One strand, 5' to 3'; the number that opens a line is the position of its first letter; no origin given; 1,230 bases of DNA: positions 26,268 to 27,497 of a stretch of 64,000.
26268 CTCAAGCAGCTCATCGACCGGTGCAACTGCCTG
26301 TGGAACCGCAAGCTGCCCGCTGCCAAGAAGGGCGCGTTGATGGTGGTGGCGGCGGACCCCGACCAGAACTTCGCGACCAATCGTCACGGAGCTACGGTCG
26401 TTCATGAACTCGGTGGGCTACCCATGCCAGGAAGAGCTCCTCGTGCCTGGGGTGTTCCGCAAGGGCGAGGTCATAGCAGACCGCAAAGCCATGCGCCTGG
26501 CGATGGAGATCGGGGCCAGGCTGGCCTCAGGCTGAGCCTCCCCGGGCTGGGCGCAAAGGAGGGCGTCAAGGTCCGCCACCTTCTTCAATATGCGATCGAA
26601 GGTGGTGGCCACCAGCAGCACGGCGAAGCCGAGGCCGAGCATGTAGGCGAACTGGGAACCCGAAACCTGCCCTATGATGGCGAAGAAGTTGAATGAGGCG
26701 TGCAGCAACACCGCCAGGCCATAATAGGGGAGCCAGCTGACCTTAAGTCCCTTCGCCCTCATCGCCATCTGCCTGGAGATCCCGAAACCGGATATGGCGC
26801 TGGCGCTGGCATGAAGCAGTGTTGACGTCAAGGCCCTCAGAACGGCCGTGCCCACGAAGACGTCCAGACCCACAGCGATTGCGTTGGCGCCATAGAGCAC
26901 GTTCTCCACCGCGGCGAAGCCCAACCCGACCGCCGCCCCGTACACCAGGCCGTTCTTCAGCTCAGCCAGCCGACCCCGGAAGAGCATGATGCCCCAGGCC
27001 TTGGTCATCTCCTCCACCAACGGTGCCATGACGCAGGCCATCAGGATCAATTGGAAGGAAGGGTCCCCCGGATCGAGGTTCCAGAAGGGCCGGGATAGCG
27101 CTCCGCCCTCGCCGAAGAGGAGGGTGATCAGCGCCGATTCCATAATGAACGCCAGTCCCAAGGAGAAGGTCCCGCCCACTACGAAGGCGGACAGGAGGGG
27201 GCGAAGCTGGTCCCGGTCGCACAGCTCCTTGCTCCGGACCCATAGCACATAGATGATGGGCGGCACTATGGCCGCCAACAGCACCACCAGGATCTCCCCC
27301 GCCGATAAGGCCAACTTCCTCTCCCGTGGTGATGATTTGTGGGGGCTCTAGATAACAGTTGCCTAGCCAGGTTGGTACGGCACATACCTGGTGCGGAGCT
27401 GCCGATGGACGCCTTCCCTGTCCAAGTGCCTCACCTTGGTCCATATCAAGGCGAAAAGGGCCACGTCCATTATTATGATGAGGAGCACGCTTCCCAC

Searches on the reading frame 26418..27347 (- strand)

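Call 59: search_protein_families(library=pfam, proteins=[window:26418-27347:-], max_evalue=0.001)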
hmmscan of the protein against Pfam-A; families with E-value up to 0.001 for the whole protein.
window:26418-27347:- (309 aa): 1 family
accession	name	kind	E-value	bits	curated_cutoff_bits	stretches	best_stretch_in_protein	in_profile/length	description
PF13367.11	PrsW-protease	-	8.8e-28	97.6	23.5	1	49-244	4-192/196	PrsW family intramembrane metalloprotease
